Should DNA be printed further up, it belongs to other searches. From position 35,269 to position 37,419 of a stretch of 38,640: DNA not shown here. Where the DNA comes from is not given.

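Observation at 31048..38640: Eight-gene operon joining a Rieske/cytochrome b6-type complex to a GltD-like NAD(P)H flavoprotein, a cupredoxin, nine c-haems and an outer-membrane barrel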

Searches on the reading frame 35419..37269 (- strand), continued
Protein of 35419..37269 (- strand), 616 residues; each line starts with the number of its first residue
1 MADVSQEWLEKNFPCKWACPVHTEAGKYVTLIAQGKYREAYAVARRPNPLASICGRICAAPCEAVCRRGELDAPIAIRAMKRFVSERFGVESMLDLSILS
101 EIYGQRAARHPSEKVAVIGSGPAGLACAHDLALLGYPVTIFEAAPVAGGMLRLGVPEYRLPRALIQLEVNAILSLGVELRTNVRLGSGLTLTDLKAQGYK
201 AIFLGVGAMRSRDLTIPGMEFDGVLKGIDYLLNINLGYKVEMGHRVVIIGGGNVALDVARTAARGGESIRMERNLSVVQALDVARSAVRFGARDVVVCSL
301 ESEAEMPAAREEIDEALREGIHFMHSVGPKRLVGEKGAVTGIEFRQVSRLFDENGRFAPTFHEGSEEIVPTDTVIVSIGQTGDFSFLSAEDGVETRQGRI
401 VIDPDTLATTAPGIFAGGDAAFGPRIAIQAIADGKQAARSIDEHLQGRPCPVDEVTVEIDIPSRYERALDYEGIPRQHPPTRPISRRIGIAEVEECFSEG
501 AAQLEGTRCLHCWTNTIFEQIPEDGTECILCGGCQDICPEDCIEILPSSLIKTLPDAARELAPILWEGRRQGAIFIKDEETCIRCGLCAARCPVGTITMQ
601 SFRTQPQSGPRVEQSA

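Call 39: search_protein_representatives(protein=window:35419-37269:-)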
Query: 616 residues. Proteins with E-value up to 0.001 (for the whole library): 22666; up to 1e-10: 11760; up to 1e-30: 4044. The best 150 are listed.
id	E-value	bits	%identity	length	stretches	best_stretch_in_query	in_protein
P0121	8.3e-206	701.9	55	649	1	5-605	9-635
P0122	1.1e-179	615.6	53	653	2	11-289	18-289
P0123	9.0e-178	609.3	51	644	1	6-602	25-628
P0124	3.5e-175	600.7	53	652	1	7-603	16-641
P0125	6.4e-172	590.0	50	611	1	4-603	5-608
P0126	1.7e-169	582.0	51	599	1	18-605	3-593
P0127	2.1e-169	581.6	78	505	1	150-499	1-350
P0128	2.3e-169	581.5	54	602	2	8-265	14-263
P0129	6.3e-167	573.5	49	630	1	7-606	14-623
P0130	6.5e-166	570.1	50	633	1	4-601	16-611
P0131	5.4e-165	567.1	70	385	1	2-385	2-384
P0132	7.3e-164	563.3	48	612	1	6-606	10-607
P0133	7.9e-164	563.2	49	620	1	13-607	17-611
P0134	2.4e-160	551.8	48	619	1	3-601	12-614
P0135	1.6e-158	545.7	52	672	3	277-605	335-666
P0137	3.1e-157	541.5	47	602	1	10-604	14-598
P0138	8.6e-157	540.0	47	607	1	3-602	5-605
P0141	1.3e-150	519.6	46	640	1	7-606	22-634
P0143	1.7e-148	512.6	48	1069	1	10-606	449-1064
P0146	3.2e-146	505.1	45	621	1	7-603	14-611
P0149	7.5e-143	494.0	45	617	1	9-603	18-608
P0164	4.9e-128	445.0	43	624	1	6-603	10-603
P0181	4.1e-119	415.6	43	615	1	4-603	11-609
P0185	1.8e-117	410.1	41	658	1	3-603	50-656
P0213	9.1e-106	371.5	40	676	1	14-604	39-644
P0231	3.7e-102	359.5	37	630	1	7-603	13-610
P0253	1.6e-98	347.5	38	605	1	11-609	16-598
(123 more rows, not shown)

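Call 40: list_cluster_members(proteins=[P0121, P0123, P0125, P0129, P0134, P0138, P0143, P0146, P0164, P0185])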
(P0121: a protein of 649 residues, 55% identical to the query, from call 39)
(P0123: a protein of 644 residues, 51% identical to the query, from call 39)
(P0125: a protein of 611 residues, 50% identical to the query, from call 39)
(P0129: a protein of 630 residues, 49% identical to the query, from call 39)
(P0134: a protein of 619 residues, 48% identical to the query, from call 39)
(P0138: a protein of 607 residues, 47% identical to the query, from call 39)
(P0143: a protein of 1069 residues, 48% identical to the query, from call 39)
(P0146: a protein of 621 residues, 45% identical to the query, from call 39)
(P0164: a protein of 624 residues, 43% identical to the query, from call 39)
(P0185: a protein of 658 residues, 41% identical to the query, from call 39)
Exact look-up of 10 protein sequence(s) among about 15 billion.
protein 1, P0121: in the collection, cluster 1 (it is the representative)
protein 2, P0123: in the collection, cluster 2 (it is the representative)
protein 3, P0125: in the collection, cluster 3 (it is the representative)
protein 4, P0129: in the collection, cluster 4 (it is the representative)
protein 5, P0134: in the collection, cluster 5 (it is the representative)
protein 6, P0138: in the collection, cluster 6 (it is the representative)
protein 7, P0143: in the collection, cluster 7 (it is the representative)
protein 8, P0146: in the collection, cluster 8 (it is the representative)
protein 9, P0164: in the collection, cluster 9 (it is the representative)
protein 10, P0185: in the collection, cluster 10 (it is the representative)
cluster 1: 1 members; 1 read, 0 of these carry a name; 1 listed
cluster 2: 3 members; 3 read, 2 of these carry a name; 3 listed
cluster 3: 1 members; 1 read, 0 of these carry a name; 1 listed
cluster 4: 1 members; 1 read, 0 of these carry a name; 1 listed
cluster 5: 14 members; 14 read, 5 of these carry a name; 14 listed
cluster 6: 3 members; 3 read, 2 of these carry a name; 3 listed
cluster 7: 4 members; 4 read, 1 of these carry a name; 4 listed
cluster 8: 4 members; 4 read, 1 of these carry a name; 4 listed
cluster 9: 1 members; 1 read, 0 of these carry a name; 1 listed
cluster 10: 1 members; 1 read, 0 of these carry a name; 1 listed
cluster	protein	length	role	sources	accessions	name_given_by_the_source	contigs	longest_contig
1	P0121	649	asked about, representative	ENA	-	-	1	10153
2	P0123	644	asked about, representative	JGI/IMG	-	formate dehydrogenase beta subunit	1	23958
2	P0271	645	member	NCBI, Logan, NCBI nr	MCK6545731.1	FAD-dependent oxidoreductase [Myxococcota bacterium]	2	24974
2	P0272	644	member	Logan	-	-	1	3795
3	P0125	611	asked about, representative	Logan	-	-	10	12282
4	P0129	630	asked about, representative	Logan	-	-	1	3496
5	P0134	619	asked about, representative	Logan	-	-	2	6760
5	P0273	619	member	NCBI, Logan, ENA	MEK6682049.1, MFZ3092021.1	MAG: FAD-dependent oxidoreductase [Nitrospirota bacterium]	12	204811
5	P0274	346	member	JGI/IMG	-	ferredoxin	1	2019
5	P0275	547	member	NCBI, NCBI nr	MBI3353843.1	MAG: FAD-dependent oxidoreductase [Nitrospirae bacterium] | FAD-dependent oxidoreductase [Nitrospirota bacterium]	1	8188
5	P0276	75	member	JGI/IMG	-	ferredoxin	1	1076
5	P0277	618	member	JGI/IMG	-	NADPH-dependent glutamate synthase beta subunit-like oxidoreductase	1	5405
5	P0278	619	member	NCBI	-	-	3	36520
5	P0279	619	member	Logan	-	-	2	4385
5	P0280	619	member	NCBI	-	-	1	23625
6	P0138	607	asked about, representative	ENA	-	-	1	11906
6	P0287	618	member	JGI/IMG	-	formate dehydrogenase (NADP+) beta subunit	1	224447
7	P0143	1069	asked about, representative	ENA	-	-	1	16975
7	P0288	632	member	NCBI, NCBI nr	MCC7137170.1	MAG: FAD-dependent oxidoreductase [Planctomycetes bacterium] | FAD-dependent oxidoreductase [Planctomycetota bacterium]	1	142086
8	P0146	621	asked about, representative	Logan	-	-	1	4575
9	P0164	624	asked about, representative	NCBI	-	-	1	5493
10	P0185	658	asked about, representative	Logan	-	-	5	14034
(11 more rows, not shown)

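Call 41: find_encoding_contigs(protein=P0273, flank=8000, max_places=1)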
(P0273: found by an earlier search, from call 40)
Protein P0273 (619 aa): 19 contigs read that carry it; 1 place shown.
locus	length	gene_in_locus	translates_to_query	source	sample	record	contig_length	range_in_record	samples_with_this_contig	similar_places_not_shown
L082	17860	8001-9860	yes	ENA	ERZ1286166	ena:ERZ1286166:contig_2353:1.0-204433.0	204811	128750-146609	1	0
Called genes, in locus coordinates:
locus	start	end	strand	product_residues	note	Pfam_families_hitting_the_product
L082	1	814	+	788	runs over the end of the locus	PF00488:MutS_V, PF01713:Smr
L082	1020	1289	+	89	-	PF13173:AAA_14 (weak)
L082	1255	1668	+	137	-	PF13173:AAA_14 (weak)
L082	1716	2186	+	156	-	PF13635:DUF4143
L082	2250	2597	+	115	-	-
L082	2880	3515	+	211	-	PF13936:HTH_38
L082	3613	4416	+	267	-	PF02661:Fic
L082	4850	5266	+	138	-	PF00072:Response_reg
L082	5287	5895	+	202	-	PF02433:FixO (faint), PF00034:Cytochrom_C, PF13442:Cytochrome_CBB3 (weak)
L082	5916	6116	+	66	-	-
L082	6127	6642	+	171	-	-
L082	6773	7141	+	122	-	-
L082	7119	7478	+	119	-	-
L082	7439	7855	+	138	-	-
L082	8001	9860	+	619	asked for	PF14691:Fer4_20, PF13738:Pyr_redox_3 (faint), PF01266:DAO, PF07992:Pyr_redox_2, PF12831:FAD_oxidored (weak), PF13450:NAD_binding_8, PF13237:Fer4_10 (weak), PF12838:Fer4_7 (weak), +2 more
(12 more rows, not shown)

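Call 42: find_encoding_contigs(protein=P0288, flank=8000, max_places=1)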
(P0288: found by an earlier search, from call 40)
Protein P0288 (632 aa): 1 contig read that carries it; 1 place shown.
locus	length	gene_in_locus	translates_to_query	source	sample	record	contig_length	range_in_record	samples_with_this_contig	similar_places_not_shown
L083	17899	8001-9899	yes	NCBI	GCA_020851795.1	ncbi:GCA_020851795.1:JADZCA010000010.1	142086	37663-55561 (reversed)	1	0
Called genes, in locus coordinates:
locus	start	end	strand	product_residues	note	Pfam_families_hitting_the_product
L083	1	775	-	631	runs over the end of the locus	PF00224:PK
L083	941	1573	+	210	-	PF00440:TetR_N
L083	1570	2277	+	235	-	PF04405:ScdA_N, PF01814:Hemerythrin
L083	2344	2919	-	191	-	PF03205:MobB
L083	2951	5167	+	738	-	PF00672:HAMP, PF00512:HisKA, PF02518:HATPase_c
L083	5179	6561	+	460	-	PF00072:Response_reg, PF00158:Sigma54_activat, PF14532:Sigma54_activ_2, PF07728:AAA_5 (weak), PF25601:AAA_lid_14, PF02954:HTH_8 (weak)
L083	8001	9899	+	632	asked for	PF14691:Fer4_20, PF00890:FAD_binding_2 (weak), PF01266:DAO (weak), PF07992:Pyr_redox_2, PF12831:FAD_oxidored (weak), PF13450:NAD_binding_8, PF12838:Fer4_7, PF13183:Fer4_8 (weak), +7 more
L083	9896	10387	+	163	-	PF00355:Rieske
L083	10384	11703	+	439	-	PF00033:Cytochrome_B, PF13631:Cytochrom_B_N_2, PF00032:Cytochrom_B_C (weak)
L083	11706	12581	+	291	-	PF14522:Cytochrome_C7 (faint), PF00034:Cytochrom_C (faint)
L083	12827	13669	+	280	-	PF13442:Cytochrome_CBB3 (faint), PF00034:Cytochrom_C (faint)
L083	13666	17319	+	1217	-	PF00384:Molybdopterin, PF28599:NarG_dom_V, PF01568:Molydop_binding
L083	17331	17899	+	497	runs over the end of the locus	PF12797:Fer4_2 (faint), PF12837:Fer4_6 (faint), PF12838:Fer4_7 (weak), PF13237:Fer4_10, PF13247:Fer4_11, PF14711:Nitr_red_bet_C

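Call 43: find_encoding_contigs(protein=P0271, flank=8000, max_places=1)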
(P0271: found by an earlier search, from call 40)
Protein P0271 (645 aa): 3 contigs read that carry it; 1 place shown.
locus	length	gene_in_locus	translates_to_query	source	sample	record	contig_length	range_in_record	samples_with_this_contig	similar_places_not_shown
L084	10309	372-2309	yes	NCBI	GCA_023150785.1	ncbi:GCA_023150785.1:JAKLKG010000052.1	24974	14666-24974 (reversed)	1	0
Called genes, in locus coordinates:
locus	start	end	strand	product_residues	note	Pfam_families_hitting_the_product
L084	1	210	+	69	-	PF02954:HTH_8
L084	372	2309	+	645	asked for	PF13237:Fer4_10 (faint), PF14691:Fer4_20, PF01266:DAO (weak), PF07992:Pyr_redox_2, PF13450:NAD_binding_8, PF12838:Fer4_7 (weak), PF13187:Fer4_9 (weak), PF00037:Fer4 (weak), +2 more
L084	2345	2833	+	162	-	PF00355:Rieske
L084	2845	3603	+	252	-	PF00033:Cytochrome_B, PF14358:DUF4405 (weak), PF13631:Cytochrom_B_N_2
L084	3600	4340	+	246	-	PF00032:Cytochrom_B_C (weak)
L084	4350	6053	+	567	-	PF14522:Cytochrome_C7 (faint), PF00034:Cytochrom_C, PF13442:Cytochrome_CBB3, PF00034:Cytochrom_C, PF13442:Cytochrome_CBB3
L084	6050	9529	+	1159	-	PF00384:Molybdopterin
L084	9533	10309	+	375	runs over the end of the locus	PF12838:Fer4_7 (weak), PF13237:Fer4_10 (weak), PF13247:Fer4_11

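Call 44: find_encoding_contigs(protein=P0143, flank=8000, max_places=1)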
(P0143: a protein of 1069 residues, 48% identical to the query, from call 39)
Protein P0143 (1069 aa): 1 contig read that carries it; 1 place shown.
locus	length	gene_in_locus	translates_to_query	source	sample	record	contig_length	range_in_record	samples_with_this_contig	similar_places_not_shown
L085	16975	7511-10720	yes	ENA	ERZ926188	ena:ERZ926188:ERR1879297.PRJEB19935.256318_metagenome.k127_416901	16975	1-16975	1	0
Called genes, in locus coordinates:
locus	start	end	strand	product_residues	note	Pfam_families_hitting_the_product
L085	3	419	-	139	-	?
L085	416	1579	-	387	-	PF22660:RS_preATP-grasp-like, PF02222:ATP-grasp, PF17769:PurK_C, PF21244:PurT_C (faint)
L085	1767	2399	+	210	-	PF00440:TetR_N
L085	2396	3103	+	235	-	PF04405:ScdA_N, PF01814:Hemerythrin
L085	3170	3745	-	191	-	PF03205:MobB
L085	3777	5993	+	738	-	PF00672:HAMP, PF00512:HisKA, PF02518:HATPase_c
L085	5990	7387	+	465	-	PF00072:Response_reg, PF00158:Sigma54_activat, PF14532:Sigma54_activ_2, PF07728:AAA_5 (weak), PF25601:AAA_lid_14, PF02954:HTH_8 (weak)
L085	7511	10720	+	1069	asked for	PF14691:Fer4_20, PF07992:Pyr_redox_2, PF12831:FAD_oxidored (weak), PF13450:NAD_binding_8, PF12838:Fer4_7, PF13183:Fer4_8 (weak), PF13187:Fer4_9 (weak), PF00037:Fer4 (weak), +7 more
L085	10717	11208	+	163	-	PF00355:Rieske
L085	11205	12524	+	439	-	PF00033:Cytochrome_B, PF13631:Cytochrom_B_N_2, PF00032:Cytochrom_B_C (weak)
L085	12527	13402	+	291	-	PF00034:Cytochrom_C (faint), PF09699:Paired_CXXCH_1 (faint), PF14522:Cytochrome_C7 (faint)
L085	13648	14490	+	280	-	PF13442:Cytochrome_CBB3 (faint), PF00034:Cytochrom_C (faint)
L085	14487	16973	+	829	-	?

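Call 45: find_encoding_contigs(protein=P0287, flank=8000, max_places=1)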
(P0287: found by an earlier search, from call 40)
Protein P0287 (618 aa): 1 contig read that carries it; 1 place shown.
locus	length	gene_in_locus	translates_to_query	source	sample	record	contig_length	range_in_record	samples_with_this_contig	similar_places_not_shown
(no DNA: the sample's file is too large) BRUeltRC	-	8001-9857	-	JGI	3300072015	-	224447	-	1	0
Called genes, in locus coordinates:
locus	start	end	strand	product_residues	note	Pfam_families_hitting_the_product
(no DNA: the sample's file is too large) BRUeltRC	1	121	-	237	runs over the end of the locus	PF00072:Response_reg, PF00486:Trans_reg_C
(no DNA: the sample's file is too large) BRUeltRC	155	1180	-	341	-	PF18152:DAHP_snth_FXD, PF00793:DAHP_synth_1, PF03102:NeuB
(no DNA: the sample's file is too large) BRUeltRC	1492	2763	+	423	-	PF22807:TrAA12, PF23500:DUF7133 (weak), PF07995:GSDH (weak), PF22807:TrAA12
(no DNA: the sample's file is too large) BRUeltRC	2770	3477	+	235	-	PF14522:Cytochrome_C7, PF14537:Cytochrom_c3_2 (faint)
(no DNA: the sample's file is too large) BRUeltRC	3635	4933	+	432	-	-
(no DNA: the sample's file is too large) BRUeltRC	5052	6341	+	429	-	PF04734:Ceramidase_alk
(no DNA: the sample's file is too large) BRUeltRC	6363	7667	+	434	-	PF04734:Ceramidase_alk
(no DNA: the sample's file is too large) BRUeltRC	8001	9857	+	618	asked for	PF14691:Fer4_20, PF13738:Pyr_redox_3 (faint), PF01266:DAO, PF07992:Pyr_redox_2, PF12831:FAD_oxidored (weak), PF13450:NAD_binding_8, PF12838:Fer4_7, PF00037:Fer4 (weak), +1 more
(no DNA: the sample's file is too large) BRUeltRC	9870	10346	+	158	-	PF00355:Rieske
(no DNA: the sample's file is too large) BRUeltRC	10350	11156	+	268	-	PF00033:Cytochrome_B, PF14358:DUF4405 (weak), PF13631:Cytochrom_B_N_2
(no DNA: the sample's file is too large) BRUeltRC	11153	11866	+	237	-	-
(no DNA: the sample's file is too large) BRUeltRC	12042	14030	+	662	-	PF13435:Cytochrome_C554 (faint), PF14522:Cytochrome_C7 (faint), PF14537:Cytochrom_c3_2 (faint), PF02433:FixO (faint), PF00034:Cytochrom_C (weak), PF13442:Cytochrome_CBB3 (weak)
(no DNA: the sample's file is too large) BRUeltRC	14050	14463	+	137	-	PF13442:Cytochrome_CBB3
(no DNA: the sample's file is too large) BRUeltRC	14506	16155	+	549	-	PF01011:PQQ, PF13360:PQQ_2, PF01011:PQQ, PF13360:PQQ_2, PF13570:Beta-prop_ACSF4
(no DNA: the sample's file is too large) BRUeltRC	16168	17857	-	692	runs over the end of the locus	PF07715:Plug, PF00593:TonB_dep_Rec_b-barrel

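Call 49: list_cluster_members(proteins=[P0122, P0124, P0132, P0137, P0141, P0149, P0181, P0213, P0231, P0253])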
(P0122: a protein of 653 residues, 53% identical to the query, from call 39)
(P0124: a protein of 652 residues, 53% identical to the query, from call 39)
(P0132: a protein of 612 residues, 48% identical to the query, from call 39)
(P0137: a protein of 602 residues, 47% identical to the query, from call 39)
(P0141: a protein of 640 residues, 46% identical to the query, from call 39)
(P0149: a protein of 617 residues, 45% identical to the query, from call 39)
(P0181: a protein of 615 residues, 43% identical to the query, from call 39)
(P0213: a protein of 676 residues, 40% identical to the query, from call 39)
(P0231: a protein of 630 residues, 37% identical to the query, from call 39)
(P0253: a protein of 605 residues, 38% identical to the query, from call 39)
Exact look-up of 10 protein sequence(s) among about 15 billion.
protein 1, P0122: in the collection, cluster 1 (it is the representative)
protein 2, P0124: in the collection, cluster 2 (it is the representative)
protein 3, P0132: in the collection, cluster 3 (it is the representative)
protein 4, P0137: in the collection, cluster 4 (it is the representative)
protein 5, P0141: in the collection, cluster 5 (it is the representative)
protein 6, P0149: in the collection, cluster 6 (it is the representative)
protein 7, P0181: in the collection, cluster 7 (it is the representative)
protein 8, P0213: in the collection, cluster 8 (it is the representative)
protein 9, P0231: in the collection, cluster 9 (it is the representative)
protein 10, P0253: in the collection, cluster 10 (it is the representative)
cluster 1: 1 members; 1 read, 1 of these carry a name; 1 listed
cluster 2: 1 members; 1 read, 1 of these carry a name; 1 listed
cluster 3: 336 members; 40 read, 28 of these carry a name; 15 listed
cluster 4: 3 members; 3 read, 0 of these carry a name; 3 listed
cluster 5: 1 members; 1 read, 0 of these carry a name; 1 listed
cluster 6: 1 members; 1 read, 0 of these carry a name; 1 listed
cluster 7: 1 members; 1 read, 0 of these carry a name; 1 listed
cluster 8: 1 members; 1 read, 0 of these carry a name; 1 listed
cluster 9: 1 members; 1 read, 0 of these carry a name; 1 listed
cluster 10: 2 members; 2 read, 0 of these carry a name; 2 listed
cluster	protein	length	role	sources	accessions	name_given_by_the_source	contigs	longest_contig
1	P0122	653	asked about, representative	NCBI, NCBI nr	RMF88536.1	MAG: FAD-dependent oxidoreductase [Nitrospinota bacterium]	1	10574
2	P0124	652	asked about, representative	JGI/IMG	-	formate dehydrogenase beta subunit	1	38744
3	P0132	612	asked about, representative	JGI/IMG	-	NADPH-dependent glutamate synthase beta subunit-like oxidoreductase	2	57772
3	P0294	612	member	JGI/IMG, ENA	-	NADPH-dependent glutamate synthase beta subunit-like oxidoreductase/ferredoxin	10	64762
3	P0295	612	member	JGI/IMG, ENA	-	NADPH-dependent glutamate synthase beta subunit-like oxidoreductase/ferredoxin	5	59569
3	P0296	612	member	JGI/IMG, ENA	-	NADPH-dependent glutamate synthase beta subunit-like oxidoreductase/NAD-dependent ...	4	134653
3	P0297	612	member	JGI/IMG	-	NADPH-dependent glutamate synthase beta subunit-like oxidoreductase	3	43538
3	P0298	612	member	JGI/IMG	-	NADPH-dependent glutamate synthase beta subunit-like oxidoreductase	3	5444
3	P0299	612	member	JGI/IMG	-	NADPH-dependent glutamate synthase beta subunit-like oxidoreductase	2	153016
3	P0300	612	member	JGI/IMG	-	NADPH-dependent glutamate synthase beta subunit-like oxidoreductase/ferredoxin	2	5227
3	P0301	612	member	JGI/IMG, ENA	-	NADPH-dependent glutamate synthase beta subunit-like oxidoreductase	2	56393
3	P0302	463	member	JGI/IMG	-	NADPH-dependent glutamate synthase beta subunit-like oxidoreductase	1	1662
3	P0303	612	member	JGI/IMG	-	NADPH-dependent glutamate synthase beta subunit-like oxidoreductase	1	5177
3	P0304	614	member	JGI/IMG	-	NADPH-dependent glutamate synthase beta subunit-like oxidoreductase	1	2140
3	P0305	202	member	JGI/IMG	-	NAD-dependent dihydropyrimidine dehydrogenase PreA subunit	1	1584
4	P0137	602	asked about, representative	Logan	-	-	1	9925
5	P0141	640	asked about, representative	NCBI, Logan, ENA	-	-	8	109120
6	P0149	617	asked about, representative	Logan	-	-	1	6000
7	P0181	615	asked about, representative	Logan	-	-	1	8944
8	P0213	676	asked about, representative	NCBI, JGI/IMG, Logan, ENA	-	-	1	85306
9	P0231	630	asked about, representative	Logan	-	-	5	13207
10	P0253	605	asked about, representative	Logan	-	-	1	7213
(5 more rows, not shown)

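Call 50: find_encoding_contigs(protein=P0122, flank=8000, max_places=1)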
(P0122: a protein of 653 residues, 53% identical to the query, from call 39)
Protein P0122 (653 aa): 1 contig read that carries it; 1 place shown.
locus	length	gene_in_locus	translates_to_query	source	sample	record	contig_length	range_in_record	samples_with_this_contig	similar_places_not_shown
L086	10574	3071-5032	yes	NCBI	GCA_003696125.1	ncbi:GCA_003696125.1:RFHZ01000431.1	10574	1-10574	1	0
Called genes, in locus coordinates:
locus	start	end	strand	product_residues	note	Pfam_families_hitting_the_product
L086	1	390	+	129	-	PF02518:HATPase_c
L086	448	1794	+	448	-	PF00072:Response_reg, PF01078:Mg_chelatase (faint), PF00158:Sigma54_activat, PF14532:Sigma54_activ_2, PF25601:AAA_lid_14, PF02954:HTH_8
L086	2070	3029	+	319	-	PF09459:EB_dh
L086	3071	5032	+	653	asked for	PF14691:Fer4_20, PF01946:Thi4 (weak), PF01266:DAO, PF07992:Pyr_redox_2, PF12831:FAD_oxidored (weak), PF13450:NAD_binding_8, PF12838:Fer4_7, PF00037:Fer4, +8 more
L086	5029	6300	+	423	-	PF00033:Cytochrome_B, PF14358:DUF4405, PF13631:Cytochrom_B_N_2, PF00032:Cytochrom_B_C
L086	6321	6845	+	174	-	PF00355:Rieske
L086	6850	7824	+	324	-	PF14495:Cytochrom_C550 (faint), PF00034:Cytochrom_C, PF13442:Cytochrome_CBB3, PF00034:Cytochrom_C, PF13442:Cytochrome_CBB3, PF00034:Cytochrom_C, PF02433:FixO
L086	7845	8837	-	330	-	PF02517:Rce1-like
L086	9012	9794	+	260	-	PF00072:Response_reg, PF13384:HTH_23 (faint), PF00196:GerE, PF04545:Sigma70_r4 (weak), PF08281:Sigma70_r4_2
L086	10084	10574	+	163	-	?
